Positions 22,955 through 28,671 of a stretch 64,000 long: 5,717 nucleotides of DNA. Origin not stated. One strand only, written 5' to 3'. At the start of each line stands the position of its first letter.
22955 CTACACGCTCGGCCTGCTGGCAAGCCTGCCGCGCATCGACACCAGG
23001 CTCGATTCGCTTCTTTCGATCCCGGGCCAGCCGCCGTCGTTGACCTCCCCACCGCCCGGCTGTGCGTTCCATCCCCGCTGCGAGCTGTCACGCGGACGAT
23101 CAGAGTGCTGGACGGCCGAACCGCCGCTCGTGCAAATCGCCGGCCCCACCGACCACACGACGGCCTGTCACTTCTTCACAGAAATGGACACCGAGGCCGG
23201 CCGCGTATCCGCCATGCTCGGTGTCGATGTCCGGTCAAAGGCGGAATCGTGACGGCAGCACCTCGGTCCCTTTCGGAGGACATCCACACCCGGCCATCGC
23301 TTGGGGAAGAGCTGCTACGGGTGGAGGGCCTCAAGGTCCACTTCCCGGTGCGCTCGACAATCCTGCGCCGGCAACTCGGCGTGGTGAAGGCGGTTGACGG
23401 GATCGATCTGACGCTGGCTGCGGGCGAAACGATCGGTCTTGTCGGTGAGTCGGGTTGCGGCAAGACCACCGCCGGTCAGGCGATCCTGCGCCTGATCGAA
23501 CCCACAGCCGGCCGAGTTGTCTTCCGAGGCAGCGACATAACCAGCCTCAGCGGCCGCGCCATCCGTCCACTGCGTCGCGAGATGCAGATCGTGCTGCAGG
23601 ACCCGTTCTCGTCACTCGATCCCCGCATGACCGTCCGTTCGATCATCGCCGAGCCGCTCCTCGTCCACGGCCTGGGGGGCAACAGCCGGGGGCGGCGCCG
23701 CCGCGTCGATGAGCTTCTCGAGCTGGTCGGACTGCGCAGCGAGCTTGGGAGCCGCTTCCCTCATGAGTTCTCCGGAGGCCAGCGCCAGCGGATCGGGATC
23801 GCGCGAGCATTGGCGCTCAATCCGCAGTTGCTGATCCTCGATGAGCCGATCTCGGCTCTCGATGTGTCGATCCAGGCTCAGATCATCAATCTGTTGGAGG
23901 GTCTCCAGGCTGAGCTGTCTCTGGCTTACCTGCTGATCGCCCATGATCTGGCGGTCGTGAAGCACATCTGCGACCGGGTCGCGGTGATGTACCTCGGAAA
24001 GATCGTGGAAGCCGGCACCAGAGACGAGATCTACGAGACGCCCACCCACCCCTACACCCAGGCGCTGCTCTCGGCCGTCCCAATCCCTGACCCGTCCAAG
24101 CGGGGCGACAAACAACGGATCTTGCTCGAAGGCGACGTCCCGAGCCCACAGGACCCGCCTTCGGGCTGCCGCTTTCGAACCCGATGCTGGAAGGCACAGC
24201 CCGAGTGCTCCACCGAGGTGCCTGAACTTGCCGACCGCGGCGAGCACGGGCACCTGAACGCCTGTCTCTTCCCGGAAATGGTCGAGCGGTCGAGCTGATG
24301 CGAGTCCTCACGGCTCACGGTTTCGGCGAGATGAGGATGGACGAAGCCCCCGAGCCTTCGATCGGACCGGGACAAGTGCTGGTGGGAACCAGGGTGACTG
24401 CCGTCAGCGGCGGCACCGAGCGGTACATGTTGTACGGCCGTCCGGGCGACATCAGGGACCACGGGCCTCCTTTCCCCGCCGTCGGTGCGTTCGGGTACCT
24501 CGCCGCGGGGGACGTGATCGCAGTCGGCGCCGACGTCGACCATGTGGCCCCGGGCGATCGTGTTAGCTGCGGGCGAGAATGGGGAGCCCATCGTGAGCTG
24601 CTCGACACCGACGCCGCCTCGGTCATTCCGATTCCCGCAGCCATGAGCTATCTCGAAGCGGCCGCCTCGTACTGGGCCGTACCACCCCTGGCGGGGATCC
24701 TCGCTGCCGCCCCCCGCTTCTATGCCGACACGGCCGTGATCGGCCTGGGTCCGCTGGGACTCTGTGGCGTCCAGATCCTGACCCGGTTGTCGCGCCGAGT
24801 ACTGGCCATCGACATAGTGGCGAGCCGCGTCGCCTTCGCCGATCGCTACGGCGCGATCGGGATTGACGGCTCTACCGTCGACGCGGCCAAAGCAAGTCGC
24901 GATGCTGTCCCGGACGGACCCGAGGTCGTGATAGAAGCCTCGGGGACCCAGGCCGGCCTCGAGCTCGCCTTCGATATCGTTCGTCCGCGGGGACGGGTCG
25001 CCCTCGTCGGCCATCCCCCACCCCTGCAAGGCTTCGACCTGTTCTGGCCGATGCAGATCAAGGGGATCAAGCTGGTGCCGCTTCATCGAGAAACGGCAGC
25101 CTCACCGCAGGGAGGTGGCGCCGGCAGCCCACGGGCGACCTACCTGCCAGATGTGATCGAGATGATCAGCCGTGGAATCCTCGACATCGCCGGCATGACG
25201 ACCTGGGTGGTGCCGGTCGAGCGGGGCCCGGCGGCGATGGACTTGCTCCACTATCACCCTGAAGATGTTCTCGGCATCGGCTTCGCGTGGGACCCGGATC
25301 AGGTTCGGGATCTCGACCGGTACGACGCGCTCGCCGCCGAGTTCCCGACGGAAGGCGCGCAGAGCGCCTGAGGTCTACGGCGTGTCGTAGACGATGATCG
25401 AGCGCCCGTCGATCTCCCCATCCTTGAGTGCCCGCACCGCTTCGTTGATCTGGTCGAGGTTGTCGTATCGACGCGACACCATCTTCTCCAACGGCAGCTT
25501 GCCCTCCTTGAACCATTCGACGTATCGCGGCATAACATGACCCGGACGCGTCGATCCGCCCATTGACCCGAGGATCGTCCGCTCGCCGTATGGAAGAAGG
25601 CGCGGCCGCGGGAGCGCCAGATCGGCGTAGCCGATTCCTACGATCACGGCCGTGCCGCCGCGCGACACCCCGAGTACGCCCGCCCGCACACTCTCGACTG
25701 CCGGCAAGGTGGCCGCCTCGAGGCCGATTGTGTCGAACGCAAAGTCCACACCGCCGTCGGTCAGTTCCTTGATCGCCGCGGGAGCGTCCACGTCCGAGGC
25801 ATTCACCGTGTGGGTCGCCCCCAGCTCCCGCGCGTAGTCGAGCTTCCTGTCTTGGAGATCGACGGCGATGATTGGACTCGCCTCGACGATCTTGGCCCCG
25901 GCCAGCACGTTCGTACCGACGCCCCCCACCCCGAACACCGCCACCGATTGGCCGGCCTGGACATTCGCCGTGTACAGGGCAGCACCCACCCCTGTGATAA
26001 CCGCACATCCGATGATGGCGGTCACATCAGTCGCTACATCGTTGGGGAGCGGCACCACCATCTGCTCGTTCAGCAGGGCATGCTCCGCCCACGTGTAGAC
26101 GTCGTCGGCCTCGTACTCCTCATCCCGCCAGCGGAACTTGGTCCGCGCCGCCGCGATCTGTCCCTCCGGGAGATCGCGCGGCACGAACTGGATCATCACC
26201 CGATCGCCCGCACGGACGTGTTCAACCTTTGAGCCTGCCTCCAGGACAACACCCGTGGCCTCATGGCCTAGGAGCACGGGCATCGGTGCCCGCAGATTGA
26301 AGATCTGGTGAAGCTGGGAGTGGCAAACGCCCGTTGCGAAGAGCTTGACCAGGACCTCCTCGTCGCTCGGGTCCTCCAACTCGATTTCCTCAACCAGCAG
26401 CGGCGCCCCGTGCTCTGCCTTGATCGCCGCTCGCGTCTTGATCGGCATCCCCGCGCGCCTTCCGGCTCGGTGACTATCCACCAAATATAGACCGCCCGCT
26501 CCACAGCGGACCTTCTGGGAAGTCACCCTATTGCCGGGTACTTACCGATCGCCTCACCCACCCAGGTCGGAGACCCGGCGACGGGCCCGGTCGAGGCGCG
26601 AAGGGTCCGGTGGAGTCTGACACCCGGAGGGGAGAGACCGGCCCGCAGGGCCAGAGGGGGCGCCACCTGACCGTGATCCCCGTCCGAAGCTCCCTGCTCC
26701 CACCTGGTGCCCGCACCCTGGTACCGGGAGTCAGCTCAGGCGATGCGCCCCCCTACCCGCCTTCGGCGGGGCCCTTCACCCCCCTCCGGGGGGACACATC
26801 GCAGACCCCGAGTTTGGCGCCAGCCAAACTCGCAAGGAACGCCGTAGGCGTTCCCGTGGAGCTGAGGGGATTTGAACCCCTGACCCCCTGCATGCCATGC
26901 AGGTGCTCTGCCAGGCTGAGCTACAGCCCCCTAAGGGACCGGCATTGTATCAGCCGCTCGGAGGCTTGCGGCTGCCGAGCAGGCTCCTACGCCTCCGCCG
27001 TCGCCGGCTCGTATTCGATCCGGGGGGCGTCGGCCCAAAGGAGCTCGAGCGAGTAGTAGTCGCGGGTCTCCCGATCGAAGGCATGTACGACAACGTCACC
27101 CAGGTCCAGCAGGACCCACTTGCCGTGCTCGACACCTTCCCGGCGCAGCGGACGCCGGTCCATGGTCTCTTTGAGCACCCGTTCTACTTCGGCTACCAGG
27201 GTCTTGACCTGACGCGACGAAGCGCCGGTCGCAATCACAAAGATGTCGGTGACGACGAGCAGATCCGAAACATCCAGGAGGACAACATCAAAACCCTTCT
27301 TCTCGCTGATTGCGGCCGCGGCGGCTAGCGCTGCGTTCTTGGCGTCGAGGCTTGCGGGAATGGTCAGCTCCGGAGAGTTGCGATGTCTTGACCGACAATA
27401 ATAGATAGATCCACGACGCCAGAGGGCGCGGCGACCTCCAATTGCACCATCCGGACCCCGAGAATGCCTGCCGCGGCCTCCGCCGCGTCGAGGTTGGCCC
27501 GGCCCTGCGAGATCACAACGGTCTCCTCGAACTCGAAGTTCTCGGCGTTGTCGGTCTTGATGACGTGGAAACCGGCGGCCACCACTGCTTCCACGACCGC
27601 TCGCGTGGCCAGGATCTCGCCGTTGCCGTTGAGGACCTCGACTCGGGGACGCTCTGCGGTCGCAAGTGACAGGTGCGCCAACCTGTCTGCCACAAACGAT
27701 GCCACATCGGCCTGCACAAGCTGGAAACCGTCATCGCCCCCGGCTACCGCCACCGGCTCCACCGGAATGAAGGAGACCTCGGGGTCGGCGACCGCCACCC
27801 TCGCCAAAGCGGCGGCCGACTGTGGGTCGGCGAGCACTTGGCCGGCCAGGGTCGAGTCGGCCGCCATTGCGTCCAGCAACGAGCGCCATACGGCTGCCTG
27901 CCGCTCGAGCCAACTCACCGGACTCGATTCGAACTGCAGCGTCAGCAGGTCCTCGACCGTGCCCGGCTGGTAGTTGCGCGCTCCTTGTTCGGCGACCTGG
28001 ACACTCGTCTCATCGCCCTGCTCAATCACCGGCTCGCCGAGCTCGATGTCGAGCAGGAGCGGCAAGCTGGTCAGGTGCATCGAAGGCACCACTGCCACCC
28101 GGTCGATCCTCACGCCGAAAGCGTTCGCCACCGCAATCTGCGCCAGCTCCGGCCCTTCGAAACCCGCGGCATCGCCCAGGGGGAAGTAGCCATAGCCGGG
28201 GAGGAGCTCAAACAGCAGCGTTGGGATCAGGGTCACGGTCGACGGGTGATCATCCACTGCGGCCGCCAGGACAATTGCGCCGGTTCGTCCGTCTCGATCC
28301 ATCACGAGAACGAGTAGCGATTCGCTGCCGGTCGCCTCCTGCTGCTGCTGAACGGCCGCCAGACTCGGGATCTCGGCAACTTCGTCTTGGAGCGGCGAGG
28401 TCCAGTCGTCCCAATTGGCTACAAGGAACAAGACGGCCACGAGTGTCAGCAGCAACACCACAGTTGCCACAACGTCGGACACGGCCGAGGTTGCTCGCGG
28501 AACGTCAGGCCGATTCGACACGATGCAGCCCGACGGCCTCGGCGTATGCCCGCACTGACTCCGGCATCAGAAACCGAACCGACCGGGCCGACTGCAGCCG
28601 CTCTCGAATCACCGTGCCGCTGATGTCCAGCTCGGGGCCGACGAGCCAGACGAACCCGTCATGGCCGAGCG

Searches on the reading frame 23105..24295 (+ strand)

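Call 75: search_protein_families(library=pfam, proteins=[window:23105-24295:+], max_evalue=0.00001)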
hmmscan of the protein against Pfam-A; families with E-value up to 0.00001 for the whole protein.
window:23105-24295:+ (397 aa): 2 families
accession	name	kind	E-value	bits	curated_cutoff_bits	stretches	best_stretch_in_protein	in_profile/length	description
PF00005.33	ABC_tran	-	2e-32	113.1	25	1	98-249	2-136/137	ABC transporter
PF08352.17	oligo_HPY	-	7e-21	74.8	27.1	1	301-368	1-65/65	Oligopeptide/dipeptide transporter, C-terminal region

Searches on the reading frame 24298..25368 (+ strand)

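Call 75: search_protein_families(library=pfam, proteins=[window:24298-25368:+], max_evalue=0.00001)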
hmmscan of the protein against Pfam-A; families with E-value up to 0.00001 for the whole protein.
window:24298-25368:+ (357 aa): 1 family
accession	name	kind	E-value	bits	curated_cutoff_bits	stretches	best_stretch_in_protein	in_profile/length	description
PF00107.32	ADH_zinc_N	-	1.4e-12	48.1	31.8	1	152-249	1-100/129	Zinc-binding dehydrogenase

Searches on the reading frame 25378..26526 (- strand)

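Call 75: search_protein_families(library=pfam, proteins=[window:25378-26526:-], max_evalue=0.00001)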
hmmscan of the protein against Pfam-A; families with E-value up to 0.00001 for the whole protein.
window:25378-26526:- (383 aa): 3 families
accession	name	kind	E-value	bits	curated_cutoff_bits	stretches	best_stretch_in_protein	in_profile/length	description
PF00107.32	ADH_zinc_N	-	7.7e-25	87.8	31.8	1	202-340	1-128/129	Zinc-binding dehydrogenase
PF08240.17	ADH_N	-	5.6e-15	55.9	23.5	1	55-161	2-103/104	Alcohol dehydrogenase GroES-like domain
PF13602.12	ADH_zinc_N_2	-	5.3e-07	31.1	27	1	235-377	1-133/134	Zinc-binding dehydrogenase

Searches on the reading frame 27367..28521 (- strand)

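Call 75: search_protein_families(library=pfam, proteins=[window:27367-28521:-], max_evalue=0.00001)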
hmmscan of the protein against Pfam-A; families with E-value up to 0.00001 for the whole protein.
window:27367-28521:- (385 aa): 1 family
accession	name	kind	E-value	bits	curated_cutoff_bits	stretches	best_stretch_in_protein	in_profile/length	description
PF13399.11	LytR_C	-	3.2e-08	34.8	22.2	1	293-379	3-85/86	LytR cell envelope-related transcriptional attenuator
